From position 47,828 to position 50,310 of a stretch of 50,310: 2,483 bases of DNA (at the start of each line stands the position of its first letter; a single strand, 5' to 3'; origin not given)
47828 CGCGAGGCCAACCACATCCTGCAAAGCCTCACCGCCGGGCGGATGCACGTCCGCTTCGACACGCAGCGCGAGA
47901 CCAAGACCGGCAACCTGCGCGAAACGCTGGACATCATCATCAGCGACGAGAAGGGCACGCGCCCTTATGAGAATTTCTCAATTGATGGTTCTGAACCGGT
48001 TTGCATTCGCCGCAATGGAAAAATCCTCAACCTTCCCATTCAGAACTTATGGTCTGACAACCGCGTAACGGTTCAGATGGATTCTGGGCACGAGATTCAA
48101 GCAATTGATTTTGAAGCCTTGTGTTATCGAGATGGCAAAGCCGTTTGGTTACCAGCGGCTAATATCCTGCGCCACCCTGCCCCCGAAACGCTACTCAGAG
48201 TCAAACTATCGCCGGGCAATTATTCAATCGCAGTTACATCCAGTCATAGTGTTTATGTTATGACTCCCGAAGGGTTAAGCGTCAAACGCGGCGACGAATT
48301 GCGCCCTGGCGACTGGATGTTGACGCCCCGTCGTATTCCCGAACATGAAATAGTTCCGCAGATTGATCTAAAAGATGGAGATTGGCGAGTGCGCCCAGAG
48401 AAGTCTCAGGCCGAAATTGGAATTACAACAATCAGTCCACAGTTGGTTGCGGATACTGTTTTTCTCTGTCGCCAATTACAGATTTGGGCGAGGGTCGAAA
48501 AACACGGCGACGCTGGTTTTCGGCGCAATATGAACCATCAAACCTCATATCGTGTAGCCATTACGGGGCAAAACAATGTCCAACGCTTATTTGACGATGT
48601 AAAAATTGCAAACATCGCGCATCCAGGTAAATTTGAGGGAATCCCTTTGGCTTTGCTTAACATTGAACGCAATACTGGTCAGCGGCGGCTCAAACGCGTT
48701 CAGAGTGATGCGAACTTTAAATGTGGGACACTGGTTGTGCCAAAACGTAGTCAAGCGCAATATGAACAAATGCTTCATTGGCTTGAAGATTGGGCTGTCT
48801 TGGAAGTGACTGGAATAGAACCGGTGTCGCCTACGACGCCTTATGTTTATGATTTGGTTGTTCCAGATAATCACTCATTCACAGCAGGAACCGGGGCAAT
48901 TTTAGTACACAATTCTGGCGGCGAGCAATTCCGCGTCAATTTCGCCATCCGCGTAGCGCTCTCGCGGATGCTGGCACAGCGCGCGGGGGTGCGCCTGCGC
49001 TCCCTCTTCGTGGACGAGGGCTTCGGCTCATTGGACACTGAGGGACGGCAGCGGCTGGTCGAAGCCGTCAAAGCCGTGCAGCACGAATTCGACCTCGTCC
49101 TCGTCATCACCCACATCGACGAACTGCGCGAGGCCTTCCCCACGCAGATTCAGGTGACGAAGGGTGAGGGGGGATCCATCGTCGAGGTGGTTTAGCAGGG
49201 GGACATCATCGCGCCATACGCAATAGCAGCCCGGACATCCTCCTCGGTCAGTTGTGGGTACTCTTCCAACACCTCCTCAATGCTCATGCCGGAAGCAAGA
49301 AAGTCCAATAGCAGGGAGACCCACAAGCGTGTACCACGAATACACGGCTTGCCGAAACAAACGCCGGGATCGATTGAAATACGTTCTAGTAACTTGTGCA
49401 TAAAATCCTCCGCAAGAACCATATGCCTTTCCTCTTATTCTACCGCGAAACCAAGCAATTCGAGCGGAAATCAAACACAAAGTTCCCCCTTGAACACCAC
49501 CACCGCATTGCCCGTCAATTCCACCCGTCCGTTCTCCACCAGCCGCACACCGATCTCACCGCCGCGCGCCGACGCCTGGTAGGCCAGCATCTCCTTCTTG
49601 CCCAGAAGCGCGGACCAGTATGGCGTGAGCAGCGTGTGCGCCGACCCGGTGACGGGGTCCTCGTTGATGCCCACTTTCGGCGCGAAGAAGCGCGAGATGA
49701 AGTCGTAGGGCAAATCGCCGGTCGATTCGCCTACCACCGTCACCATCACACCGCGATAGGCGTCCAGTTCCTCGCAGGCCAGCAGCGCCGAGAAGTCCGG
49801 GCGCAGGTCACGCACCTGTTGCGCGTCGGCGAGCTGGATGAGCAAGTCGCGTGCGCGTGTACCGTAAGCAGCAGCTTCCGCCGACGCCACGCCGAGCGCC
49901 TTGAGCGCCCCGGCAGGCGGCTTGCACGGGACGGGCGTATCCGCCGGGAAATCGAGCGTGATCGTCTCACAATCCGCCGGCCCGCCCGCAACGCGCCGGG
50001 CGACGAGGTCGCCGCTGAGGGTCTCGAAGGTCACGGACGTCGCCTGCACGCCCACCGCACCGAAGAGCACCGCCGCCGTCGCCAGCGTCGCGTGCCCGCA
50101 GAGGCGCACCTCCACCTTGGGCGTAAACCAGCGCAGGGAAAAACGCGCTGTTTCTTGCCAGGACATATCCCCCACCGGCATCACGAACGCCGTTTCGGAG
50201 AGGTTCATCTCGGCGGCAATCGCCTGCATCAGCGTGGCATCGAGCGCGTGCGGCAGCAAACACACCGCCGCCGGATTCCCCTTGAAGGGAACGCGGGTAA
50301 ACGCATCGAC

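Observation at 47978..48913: AT-rich 312-aa intein inserted in the signature motif of an SbcC/Rad50-like ATPase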

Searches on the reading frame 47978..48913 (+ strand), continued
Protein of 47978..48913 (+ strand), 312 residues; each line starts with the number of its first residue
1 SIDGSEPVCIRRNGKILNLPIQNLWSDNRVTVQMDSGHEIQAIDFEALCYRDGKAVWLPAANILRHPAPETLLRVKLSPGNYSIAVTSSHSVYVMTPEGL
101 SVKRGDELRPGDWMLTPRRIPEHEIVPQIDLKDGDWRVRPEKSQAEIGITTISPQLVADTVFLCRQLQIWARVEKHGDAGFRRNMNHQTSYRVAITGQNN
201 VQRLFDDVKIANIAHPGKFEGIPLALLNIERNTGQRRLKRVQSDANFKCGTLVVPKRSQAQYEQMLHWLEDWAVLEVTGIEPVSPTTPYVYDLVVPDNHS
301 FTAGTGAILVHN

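Call 61: find_related_loci(query=A2, collection=viral_contigs, flank=3000)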
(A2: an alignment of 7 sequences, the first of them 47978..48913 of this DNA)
Query A2 (312 aa) in viral_contigs; peptide patterns used: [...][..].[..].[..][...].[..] (x = any residue, [..] = any of these).
29 stretches matched a pattern, but none encodes a relative of the query by tblastn (E <= 1e-3).

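Call 62: find_related_loci(query=A2, collection=metagenome_contigs, flank=3000)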
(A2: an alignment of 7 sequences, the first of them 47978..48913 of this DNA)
Query A2 (312 aa) in metagenome_contigs; peptide patterns used: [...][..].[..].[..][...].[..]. (x = any residue, [..] = any of these).
40 stretches matched a pattern; 2 encode a relative of the query (tblastn E <= 1e-3); 2 distinct loci.
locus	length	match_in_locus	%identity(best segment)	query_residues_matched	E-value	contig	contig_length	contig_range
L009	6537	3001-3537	56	133-312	3e-61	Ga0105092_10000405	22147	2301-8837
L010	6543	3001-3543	54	133-312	8e-59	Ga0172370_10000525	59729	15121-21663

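Call 66: list_cluster_members(proteins=[P0122, P0123, P0125, P0126, P0127, P0129, P0130, P0146, P0157])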
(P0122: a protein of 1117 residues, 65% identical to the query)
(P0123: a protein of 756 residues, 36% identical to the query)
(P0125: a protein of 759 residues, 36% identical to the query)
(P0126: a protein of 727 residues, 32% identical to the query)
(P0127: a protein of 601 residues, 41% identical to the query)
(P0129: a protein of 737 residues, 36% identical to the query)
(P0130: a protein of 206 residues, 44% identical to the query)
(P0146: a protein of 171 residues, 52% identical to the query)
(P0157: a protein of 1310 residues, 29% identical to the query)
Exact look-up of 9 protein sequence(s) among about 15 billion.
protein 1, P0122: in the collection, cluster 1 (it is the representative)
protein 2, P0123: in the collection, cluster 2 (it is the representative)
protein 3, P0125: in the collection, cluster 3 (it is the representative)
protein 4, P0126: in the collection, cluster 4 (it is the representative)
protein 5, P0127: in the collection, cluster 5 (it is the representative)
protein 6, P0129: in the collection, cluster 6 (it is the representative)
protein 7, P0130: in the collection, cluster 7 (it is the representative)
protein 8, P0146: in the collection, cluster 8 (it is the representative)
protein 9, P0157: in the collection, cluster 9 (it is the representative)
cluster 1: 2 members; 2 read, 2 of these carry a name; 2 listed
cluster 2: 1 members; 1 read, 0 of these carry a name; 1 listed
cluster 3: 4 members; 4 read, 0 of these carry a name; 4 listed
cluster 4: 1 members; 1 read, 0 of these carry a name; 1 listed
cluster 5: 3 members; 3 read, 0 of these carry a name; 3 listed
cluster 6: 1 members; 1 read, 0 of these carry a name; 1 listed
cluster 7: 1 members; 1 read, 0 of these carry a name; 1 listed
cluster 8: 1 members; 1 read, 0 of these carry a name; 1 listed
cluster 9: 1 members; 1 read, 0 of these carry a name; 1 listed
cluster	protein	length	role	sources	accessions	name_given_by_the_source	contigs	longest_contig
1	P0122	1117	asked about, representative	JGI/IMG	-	DNA repair exonuclease SbcCD ATPase subunit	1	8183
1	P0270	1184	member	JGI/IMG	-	DNA repair exonuclease SbcCD ATPase subunit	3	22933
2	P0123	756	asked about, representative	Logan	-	-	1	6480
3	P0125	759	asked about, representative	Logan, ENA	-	-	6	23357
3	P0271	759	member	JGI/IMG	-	-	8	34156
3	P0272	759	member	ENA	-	-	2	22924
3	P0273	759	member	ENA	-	-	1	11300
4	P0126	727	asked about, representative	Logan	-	-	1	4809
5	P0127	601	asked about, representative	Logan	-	-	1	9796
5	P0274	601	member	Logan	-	-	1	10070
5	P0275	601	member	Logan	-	-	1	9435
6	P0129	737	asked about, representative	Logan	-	-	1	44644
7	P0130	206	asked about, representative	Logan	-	-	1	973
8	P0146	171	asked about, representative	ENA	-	-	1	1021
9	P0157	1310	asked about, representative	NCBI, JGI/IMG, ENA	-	-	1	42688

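Call 67: search_protein_families(library=ncbifam, proteins=[P0123, P0125, P0126, P0127, P0129, P0157], max_evalue=1e-8)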
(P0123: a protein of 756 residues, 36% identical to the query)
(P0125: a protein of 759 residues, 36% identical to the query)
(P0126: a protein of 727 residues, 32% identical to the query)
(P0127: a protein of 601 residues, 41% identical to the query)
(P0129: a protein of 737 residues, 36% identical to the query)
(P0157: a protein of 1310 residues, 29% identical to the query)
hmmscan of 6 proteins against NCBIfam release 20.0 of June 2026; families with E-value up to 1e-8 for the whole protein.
P0123 (756 aa): 6 families
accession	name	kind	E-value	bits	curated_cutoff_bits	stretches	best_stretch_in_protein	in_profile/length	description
TIGR02495.1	NrdG2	equivalog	1.8e-50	171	131.15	2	597-720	66-193/193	anaerobic ribonucleoside-triphosphate reductase activating protein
NF045703.1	rSAM_Tes_intein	exception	1e-15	56.6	1700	1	125-477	213-534/1040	tetraether lipid synthase Tes, intein-containing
TIGR04041.1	activase_YjjW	hypoth_equivalog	9.6e-13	48.2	250.2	0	597-751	112-269/276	YjjW family glycine radical enzyme activase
NF011491.0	PRK14898.1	equivalog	1.2e-10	40.1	783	1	70-463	72-395/860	DNA-directed RNA polymerase subunit A''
TIGR02493.1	PFLA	equivalog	1.3e-10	41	231.75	0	598-710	70-185/235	pyruvate formate-lyase-activating protein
TIGR03963.1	rSAM_QueE_Clost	equivalog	1.6e-09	37.7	260.1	0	596-741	67-204/219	putative 7-carboxy-7-deazaguanine synthase QueE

P0125 (759 aa): 6 families
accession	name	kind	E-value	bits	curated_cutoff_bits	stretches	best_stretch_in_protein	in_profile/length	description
TIGR02495.1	NrdG2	equivalog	2.2e-43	147.8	131.15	2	590-718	67-192/193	anaerobic ribonucleoside-triphosphate reductase activating protein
NF045703.1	rSAM_Tes_intein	exception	1.6e-17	62.6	1700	1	95-491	168-540/1040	tetraether lipid synthase Tes, intein-containing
TIGR02493.1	PFLA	equivalog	4e-13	49.3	231.75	0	591-670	71-149/235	pyruvate formate-lyase-activating protein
NF011491.0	PRK14898.1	equivalog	5.5e-12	44.5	783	1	91-479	75-399/860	DNA-directed RNA polymerase subunit A''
TIGR04041.1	activase_YjjW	hypoth_equivalog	2.1e-11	43.7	250.2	0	591-708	114-225/276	YjjW family glycine radical enzyme activase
NF005852.0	PRK07773.1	equivalog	2.9e-09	35.8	780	0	393-488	592-686/886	replicative DNA helicase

P0126 (727 aa): 7 families
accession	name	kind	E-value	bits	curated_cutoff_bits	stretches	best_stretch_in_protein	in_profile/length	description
TIGR02495.1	NrdG2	equivalog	8e-55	185.2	131.15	2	566-688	67-192/193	anaerobic ribonucleoside-triphosphate reductase activating protein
NF045703.1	rSAM_Tes_intein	exception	3.3e-30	104.6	1700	1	107-561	202-605/1040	tetraether lipid synthase Tes, intein-containing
TIGR02493.1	PFLA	equivalog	4.6e-12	45.8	231.75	0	567-680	71-186/235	pyruvate formate-lyase-activating protein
TIGR04041.1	activase_YjjW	hypoth_equivalog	1.3e-11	44.5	250.2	0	567-715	114-264/276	YjjW family glycine radical enzyme activase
NF038098.1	GyrA_w_intein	exception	2.6e-11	42.2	1850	1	300-455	242-395/1232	intein-containing DNA gyrase subunit A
TIGR02494.1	PFLE_PFLC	subfamily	4.4e-10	39.3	174.35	0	7-40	3-35/293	glycyl-radical enzyme activating protein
NF005852.0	PRK07773.1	equivalog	8.5e-09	34.2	780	0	377-478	595-696/886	replicative DNA helicase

P0127 (601 aa): 6 families
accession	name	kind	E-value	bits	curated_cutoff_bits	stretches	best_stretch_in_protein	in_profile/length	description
TIGR04349.1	rSAM_QueE_gams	hypoth_equivalog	4.1e-38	131.2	300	2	4-78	3-73/210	7-carboxy-7-deazaguanine synthase QueE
TIGR03963.1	rSAM_QueE_Clost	equivalog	6.8e-34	117.5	260.1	2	460-601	71-219/219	putative 7-carboxy-7-deazaguanine synthase QueE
TIGR03365.1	Bsubt_queE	equivalog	2.9e-17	63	206.1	1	4-82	5-88/238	7-carboxy-7-deazaguanine synthase QueE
TIGR04322.1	rSAM_QueE_Ecoli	equivalog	8.3e-17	61.4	200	1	8-61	1-54/215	7-carboxy-7-deazaguanine synthase QueE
NF005852.0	PRK07773.1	equivalog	5.4e-11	41.5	780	1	84-350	409-668/886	replicative DNA helicase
TIGR04508.1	queE_Cx14CxxC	equivalog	2.6e-10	40.5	240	0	3-32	2-31/208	7-carboxy-7-deazaguanine synthase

P0129 (737 aa): 6 families
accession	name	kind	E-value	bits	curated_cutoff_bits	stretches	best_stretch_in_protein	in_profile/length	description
TIGR03963.1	rSAM_QueE_Clost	equivalog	1.1e-18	67.7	260.1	1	582-733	71-214/219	putative 7-carboxy-7-deazaguanine synthase QueE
TIGR04349.1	rSAM_QueE_gams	hypoth_equivalog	3.2e-14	53.1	300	0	8-63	3-56/210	7-carboxy-7-deazaguanine synthase QueE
NF011491.0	PRK14898.1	equivalog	3.5e-14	51.8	783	1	82-377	76-357/860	DNA-directed RNA polymerase subunit A''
TIGR03365.1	Bsubt_queE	equivalog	4.2e-10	39.5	206.1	0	5-65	2-61/238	7-carboxy-7-deazaguanine synthase QueE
TIGR04322.1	rSAM_QueE_Ecoli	equivalog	5.6e-10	39.1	200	0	13-54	2-41/215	7-carboxy-7-deazaguanine synthase QueE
NF005852.0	PRK07773.1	equivalog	1.5e-09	36.7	780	1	334-581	589-826/886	replicative DNA helicase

P0157 (1310 aa): 12 families
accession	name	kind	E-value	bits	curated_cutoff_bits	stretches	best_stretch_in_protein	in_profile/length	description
NF045703.1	rSAM_Tes_intein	exception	0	1401.2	1700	3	475-1309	202-1040/1040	tetraether lipid synthase Tes, intein-containing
NF045702.1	rSAM_GDGT_ether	equivalog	4.4e-185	615.9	450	2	905-1264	139-484/486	tetraether lipid synthase Tes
NF045646.2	rSAM_Se_TrsS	equivalog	3.9e-81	272.8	490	3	907-1071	138-306/441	radical SAM (seleno)protein TrsS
NF011491.0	PRK14898.1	equivalog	3.6e-38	131.2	783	2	425-908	73-544/860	DNA-directed RNA polymerase subunit A''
TIGR01445.1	intein_Nterm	domain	3.3e-17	63.3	24.5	1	155-251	1-83/83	intein N-terminal splicing region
TIGR02666.1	moaA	equivalog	3.8e-17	62.3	284.05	1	895-1040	53-204/336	GTP 3',8-cyclase MoaA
NF011302.0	PRK14714.1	equivalog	8e-17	60.1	1791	1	155-390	932-1101/1350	DNA-directed DNA polymerase II large subunit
NF001199.0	PRK00164.2-1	equivalog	8.2e-14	51.4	231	1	898-1059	55-216/308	GTP 3',8-cyclase MoaA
TIGR02668.1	moaA_archaeal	equivalog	9.3e-14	51.1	325.25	1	897-1057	52-211/303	GTP 3',8-cyclase MoaA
TIGR01443.1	intein_Cterm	domain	1.4e-12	47.4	15.6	0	366-390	1-24/24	intein C-terminal splicing region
NF038162.1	RtcB_rel_intein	exception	1.3e-10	40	1150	0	198-273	120-189/961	intein-containing RtcB family protein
NF011418.0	PRK14845.1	equivalog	4e-09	34.8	756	0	345-390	433-475/1049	translation initiation factor IF-2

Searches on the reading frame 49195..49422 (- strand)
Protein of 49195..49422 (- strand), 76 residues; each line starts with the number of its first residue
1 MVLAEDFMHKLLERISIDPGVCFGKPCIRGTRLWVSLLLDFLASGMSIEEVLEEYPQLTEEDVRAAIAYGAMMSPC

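Call 51: search_protein_families(library=pfam, proteins=[window:49195-49422:-], max_evalue=0.00001)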
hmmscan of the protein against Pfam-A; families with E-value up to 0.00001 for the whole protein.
window:49195-49422:- (76 aa): 1 family
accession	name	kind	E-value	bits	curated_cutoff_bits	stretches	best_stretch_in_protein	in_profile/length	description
PF04255.20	DUF433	-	4e-28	97.4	23.6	1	15-69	1-55/56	Protein of unknown function (DUF433)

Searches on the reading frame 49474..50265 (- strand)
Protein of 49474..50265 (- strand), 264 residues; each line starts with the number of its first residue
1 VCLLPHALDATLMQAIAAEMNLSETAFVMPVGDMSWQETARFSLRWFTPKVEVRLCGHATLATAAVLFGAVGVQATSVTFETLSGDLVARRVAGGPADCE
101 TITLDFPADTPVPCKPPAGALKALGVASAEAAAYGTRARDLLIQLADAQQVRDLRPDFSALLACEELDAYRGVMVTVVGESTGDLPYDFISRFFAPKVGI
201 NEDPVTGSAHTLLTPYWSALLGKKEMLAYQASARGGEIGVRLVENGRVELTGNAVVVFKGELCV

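Call 51: search_protein_families(library=pfam, proteins=[window:49474-50265:-], max_evalue=0.00001)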
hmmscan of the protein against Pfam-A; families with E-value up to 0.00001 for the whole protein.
window:49474-50265:- (264 aa): 1 family
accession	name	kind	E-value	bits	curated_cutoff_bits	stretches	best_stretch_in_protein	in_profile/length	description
PF02567.21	PhzC-PhzF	-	6.6e-58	196.9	27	1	2-260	17-281/281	Phenazine biosynthesis-like protein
